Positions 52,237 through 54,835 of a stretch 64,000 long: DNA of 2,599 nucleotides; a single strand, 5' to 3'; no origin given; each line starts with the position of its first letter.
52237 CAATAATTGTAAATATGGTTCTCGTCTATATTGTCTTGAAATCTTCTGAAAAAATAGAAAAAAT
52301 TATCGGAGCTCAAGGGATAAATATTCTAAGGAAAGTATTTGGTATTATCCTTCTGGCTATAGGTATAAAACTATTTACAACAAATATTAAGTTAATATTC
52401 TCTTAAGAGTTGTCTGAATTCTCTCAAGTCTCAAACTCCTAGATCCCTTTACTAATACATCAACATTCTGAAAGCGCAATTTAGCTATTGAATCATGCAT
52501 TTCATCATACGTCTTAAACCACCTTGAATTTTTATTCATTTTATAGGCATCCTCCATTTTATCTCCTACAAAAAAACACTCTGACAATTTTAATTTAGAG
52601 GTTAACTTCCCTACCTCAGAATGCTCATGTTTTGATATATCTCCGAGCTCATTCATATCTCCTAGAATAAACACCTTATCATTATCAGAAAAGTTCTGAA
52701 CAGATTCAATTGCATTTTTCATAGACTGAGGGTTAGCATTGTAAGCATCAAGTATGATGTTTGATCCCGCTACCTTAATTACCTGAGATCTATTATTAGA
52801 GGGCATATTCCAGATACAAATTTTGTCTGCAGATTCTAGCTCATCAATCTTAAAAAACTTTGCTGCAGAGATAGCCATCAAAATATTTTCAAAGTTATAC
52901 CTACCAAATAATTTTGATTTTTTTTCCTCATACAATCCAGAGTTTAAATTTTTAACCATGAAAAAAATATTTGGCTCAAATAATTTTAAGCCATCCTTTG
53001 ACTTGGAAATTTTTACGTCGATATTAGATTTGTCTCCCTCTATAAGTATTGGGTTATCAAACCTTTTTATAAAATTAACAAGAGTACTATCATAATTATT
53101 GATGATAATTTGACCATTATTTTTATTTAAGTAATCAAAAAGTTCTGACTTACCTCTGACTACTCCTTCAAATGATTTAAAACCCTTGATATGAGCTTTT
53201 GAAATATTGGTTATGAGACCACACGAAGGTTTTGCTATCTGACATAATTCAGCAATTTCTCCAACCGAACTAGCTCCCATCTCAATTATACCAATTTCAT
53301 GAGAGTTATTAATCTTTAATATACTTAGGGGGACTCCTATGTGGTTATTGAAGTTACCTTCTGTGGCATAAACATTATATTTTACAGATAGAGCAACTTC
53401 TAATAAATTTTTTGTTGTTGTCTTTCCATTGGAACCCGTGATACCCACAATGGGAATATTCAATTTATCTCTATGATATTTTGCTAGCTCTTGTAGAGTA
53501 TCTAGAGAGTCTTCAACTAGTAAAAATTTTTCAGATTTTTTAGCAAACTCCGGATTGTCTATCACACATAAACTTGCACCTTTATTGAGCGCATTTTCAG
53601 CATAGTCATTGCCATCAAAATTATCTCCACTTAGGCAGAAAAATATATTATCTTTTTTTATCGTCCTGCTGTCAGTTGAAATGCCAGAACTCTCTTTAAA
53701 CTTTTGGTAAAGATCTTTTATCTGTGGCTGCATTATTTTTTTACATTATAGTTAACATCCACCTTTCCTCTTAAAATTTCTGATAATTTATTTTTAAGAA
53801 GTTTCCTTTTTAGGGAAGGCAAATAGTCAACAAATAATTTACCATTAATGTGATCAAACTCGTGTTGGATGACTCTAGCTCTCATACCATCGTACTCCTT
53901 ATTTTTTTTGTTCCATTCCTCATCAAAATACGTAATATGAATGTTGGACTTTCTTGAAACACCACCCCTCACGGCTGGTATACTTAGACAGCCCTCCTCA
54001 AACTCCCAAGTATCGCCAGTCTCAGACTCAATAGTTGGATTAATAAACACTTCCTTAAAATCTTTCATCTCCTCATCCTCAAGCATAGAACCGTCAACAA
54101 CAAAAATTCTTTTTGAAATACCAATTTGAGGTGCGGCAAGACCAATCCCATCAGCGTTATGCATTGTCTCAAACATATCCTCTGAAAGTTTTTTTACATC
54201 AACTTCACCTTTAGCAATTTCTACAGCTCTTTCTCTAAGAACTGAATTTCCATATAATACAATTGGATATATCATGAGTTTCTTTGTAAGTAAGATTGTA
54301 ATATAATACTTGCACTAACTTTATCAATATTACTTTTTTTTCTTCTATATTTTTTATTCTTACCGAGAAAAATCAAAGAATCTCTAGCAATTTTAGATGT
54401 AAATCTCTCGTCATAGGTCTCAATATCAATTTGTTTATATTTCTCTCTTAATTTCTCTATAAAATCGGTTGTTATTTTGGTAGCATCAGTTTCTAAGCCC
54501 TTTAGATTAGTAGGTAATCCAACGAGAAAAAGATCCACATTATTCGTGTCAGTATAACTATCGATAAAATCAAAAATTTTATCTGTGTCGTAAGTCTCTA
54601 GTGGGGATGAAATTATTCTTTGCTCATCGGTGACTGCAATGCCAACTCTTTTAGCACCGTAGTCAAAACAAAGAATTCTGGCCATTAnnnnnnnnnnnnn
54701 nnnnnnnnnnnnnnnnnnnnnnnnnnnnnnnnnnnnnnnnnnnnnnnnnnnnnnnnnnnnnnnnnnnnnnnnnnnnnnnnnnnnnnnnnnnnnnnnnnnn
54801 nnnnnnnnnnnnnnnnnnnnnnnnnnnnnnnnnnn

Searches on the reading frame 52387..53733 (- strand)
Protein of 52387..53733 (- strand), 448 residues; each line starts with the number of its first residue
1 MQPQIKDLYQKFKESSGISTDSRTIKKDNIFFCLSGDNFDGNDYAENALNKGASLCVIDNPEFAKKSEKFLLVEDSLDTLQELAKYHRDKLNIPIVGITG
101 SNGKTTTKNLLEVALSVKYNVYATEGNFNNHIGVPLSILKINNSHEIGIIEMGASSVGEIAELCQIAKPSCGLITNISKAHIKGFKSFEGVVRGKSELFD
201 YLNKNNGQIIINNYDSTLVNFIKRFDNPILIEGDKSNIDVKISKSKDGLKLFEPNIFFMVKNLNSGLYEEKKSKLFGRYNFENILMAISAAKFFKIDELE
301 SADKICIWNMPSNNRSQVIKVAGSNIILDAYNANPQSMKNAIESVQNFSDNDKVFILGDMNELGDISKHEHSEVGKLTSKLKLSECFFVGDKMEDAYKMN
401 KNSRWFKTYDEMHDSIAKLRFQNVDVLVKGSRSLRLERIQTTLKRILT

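Call 7: search_protein_families(library=pfam, proteins=[window:52387-53733:-], max_evalue=0.0001)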
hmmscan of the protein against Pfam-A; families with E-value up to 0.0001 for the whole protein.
window:52387-53733:- (448 aa): 3 families
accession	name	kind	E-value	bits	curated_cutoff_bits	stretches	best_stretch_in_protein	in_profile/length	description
PF08245.18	Mur_ligase_M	-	7.4e-37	127.7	24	1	98-291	1-200/200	Mur ligase middle domain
PF02875.26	Mur_ligase_C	-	3.1e-13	51.1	28.4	1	315-431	2-126/127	Mur ligase, glutamate ligase domain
PF01225.30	Mur_ligase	-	6.4e-09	36.5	21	1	16-87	3-94/95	Mur ligase family, catalytic domain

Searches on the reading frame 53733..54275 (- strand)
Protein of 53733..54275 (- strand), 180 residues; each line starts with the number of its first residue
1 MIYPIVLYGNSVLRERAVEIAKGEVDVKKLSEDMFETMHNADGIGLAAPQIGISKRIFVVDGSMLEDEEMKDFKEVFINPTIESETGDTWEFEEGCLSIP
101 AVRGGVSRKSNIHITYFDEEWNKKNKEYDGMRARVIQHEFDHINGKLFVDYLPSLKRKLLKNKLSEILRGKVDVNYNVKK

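Call 7: search_protein_families(library=pfam, proteins=[window:53733-54275:-], max_evalue=0.0001)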
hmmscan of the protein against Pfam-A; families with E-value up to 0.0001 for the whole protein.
window:53733-54275:- (180 aa): 1 family
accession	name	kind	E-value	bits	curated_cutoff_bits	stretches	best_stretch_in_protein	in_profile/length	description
PF01327.26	Pep_deformylase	-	8.6e-52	175.3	22.8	1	3-157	2-155/156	Polypeptide deformylase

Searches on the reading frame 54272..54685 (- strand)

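Call 46: search_protein_families(library=pfam, proteins=[window:54272-54685:-], max_evalue=0.001)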
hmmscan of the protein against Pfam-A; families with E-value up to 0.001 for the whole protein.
window:54272-54685:- (137 aa): 1 family
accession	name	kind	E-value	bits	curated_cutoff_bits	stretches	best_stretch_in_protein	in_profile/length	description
PF03652.20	RuvX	-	5.7e-34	117.8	29.2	1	3-134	2-133/134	Holliday junction resolvase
